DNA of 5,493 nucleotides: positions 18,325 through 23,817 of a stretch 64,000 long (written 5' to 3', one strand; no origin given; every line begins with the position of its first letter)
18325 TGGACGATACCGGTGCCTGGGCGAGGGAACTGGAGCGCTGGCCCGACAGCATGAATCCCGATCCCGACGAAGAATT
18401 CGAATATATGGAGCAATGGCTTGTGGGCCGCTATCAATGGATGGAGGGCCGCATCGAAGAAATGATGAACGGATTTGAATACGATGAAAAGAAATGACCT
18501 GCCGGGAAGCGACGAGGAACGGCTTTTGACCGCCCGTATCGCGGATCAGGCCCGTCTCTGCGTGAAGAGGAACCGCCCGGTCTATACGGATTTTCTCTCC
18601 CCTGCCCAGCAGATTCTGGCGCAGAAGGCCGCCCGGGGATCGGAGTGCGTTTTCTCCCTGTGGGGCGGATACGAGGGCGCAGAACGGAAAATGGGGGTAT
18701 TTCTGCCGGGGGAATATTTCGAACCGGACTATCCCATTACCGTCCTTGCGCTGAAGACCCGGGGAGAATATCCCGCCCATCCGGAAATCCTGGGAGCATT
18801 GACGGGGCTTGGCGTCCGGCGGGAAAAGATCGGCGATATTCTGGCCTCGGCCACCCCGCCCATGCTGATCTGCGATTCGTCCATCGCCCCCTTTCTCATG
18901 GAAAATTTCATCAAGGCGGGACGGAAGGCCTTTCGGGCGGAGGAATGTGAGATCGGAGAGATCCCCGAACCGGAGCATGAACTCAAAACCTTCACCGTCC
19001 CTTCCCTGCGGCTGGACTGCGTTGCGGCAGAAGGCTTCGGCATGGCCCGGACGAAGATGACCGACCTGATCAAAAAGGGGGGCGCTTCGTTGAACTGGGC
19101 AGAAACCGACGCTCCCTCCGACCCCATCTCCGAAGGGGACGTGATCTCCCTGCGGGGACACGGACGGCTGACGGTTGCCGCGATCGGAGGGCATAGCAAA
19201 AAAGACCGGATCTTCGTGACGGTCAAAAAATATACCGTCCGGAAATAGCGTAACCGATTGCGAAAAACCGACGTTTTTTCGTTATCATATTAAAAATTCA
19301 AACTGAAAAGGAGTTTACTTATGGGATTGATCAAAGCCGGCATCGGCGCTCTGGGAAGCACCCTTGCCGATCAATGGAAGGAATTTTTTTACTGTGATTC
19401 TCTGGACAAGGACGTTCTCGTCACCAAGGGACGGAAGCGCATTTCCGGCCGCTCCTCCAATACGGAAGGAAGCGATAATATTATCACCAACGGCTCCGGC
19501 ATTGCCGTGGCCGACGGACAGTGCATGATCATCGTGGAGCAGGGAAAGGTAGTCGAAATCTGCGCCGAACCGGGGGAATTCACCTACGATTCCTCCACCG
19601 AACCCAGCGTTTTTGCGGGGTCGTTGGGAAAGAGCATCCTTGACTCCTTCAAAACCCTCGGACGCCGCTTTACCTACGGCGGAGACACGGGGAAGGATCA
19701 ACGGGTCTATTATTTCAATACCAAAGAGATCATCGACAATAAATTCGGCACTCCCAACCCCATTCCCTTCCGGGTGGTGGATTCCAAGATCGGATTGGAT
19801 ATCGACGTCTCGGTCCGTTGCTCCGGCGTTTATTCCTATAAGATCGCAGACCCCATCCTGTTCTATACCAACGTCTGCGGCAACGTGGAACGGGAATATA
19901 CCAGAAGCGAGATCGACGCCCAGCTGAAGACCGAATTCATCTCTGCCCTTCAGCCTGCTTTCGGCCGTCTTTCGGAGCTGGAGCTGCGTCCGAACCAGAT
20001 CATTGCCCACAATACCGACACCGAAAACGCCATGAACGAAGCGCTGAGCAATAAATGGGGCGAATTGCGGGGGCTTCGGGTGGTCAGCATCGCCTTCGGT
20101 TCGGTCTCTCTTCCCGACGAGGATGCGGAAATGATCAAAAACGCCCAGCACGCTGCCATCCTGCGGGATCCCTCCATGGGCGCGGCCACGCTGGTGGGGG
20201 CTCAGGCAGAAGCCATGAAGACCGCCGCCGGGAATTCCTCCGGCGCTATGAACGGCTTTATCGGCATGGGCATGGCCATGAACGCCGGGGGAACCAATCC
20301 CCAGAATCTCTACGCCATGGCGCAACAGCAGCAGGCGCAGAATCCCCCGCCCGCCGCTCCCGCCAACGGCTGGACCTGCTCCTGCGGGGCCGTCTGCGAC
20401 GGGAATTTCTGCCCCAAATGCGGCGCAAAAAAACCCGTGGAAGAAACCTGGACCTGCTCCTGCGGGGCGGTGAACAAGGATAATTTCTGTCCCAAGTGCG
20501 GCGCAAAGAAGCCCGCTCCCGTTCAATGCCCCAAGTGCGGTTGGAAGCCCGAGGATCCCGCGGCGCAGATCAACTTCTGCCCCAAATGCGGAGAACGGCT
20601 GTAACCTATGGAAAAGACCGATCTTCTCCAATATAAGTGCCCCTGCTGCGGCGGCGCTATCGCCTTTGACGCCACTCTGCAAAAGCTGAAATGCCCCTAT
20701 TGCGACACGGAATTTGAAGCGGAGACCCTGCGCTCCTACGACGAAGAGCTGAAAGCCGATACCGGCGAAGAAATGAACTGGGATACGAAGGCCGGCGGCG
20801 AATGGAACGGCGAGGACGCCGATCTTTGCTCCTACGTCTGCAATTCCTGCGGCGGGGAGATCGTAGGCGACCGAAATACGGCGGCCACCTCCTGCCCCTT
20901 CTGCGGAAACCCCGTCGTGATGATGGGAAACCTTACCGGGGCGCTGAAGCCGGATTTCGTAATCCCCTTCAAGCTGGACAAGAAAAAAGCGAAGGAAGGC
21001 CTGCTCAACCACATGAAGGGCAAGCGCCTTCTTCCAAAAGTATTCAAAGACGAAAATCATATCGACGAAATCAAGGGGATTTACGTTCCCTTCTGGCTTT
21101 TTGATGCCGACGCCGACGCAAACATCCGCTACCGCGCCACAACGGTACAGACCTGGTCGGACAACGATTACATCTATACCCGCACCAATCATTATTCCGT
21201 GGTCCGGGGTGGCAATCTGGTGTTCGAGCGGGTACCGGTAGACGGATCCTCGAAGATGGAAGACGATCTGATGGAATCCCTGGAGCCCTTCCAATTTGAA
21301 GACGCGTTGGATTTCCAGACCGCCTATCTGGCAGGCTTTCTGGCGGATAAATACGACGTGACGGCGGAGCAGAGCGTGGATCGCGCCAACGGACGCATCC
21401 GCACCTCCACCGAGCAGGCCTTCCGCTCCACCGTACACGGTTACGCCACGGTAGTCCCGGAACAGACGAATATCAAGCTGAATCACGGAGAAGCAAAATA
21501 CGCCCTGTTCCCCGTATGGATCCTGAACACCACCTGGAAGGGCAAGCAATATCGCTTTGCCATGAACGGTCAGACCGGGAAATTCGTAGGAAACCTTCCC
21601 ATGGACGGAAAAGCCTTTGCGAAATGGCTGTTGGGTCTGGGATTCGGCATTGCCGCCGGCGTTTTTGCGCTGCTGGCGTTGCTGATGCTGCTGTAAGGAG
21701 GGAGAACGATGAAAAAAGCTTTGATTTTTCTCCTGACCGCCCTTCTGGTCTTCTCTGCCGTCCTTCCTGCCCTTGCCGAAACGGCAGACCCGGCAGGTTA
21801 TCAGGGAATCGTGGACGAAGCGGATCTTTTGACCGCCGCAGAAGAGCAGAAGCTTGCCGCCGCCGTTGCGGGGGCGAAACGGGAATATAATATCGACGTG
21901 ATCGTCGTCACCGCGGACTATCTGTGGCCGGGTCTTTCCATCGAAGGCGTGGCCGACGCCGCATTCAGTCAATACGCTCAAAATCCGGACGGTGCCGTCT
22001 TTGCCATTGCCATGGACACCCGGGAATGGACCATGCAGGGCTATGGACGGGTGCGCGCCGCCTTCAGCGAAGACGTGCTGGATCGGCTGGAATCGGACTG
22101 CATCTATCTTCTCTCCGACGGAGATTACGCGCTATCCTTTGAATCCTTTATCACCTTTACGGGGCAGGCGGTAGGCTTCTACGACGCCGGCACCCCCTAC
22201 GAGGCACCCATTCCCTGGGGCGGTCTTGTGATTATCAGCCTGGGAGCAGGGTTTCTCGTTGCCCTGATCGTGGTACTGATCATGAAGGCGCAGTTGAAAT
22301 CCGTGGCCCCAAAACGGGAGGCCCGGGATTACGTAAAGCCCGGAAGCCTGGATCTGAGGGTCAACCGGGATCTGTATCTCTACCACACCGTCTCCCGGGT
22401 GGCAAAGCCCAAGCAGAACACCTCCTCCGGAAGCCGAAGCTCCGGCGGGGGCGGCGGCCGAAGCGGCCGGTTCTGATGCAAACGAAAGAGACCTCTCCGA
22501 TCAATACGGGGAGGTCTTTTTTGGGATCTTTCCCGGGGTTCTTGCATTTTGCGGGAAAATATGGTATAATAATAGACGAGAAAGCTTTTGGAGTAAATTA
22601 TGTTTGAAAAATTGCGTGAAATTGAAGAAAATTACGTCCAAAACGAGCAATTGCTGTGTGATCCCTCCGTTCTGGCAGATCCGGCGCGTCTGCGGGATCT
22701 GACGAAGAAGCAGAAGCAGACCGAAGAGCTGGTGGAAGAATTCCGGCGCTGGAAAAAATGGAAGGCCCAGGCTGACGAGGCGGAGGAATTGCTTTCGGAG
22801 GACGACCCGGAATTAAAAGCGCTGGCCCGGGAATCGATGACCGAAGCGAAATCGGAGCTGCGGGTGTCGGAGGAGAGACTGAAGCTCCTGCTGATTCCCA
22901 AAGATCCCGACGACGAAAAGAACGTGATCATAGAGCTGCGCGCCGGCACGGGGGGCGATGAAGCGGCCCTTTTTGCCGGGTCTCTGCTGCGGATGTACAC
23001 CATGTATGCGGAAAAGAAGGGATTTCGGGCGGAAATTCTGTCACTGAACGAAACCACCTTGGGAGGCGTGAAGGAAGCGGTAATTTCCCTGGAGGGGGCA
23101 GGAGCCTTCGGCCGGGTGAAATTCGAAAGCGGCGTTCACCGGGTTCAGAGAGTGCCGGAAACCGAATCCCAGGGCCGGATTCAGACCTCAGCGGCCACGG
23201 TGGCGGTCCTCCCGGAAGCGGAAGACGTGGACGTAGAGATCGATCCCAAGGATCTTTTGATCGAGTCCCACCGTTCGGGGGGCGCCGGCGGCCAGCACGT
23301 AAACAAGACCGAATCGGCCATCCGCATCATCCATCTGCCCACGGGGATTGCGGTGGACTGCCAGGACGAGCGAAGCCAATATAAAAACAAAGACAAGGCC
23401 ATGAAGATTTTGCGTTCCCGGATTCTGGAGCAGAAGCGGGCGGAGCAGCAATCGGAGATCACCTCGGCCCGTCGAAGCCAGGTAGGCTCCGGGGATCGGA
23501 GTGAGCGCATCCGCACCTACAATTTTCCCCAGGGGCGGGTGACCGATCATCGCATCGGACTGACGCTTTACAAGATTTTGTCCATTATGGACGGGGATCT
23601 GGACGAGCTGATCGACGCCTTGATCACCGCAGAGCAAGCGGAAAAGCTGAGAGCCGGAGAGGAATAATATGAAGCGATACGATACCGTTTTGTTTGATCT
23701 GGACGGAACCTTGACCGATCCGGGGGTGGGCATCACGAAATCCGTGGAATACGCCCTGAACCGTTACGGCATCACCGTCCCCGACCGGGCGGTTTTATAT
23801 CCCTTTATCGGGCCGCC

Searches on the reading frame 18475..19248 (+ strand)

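Call 21: search_protein_families(library=pfam, proteins=[window:18475-19248:+], max_evalue=0.001)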
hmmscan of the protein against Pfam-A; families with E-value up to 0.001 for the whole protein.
window:18475-19248:+ (257 aa): 1 family
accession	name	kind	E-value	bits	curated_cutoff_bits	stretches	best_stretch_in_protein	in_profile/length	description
PF17774.7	YlmH_RBD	-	1.9e-09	38.2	23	1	101-160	23-82/84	Putative RNA-binding domain in YlmH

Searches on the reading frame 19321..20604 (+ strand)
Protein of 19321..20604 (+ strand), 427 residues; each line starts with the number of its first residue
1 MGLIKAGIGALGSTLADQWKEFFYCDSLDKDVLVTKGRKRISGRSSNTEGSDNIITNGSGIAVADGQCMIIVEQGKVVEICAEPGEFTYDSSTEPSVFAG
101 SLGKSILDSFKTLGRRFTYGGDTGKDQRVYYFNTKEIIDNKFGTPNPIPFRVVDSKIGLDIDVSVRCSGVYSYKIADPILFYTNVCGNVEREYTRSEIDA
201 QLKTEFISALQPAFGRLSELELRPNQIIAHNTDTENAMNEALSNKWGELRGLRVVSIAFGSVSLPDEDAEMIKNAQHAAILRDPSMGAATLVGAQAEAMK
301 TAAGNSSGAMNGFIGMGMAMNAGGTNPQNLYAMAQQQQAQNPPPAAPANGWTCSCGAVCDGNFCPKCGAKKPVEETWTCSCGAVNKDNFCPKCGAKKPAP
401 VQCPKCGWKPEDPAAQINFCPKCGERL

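Call 81: search_protein_families(library=pfam, proteins=[window:19321-20604:+], max_evalue=0.001)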
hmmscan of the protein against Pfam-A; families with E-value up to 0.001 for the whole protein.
window:19321-20604:+ (427 aa): 3 families
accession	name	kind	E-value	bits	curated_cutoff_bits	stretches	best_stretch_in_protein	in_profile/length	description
PF13421.11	Band_7_1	-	1.3e-18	67.8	24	1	52-275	8-206/211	SPFH domain-Band 7 family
PF13240.11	Zn_Ribbon_1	-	1.6e-05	25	25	0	386-396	12-22/23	zinc-ribbon domain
PF13248.11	Zn_ribbon_3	-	5.3e-05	23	27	1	401-427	3-26/26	zinc-ribbon domain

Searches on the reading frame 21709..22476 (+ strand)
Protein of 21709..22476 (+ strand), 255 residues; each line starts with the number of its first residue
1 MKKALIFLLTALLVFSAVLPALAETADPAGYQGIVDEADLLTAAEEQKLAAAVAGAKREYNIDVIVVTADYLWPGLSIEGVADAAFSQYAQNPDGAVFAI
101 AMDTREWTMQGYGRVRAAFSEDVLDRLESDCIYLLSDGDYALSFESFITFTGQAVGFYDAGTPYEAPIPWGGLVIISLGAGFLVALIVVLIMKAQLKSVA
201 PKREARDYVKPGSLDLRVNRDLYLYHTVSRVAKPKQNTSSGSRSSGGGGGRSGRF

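Call 81: search_protein_families(library=pfam, proteins=[window:21709-22476:+], max_evalue=0.001)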
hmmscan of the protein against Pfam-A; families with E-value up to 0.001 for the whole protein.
window:21709-22476:+ (255 aa): 1 family
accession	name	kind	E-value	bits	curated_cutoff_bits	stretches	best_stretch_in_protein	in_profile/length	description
PF04536.20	TPM_phosphatase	-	2.5e-16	60.2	22.1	1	34-149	1-120/125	TPM domain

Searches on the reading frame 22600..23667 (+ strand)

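Call 21: search_protein_families(library=pfam, proteins=[window:22600-23667:+], max_evalue=0.001)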
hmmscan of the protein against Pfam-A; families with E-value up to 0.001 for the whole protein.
window:22600-23667:+ (355 aa): 2 families
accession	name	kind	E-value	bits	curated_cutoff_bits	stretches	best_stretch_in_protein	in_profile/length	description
PF03462.23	PCRF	-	2.3e-70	236.8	24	1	9-201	2-194/194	PCRF domain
PF00472.26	RF-1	-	7e-43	145.7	35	1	209-318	2-116/116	RF-1 domain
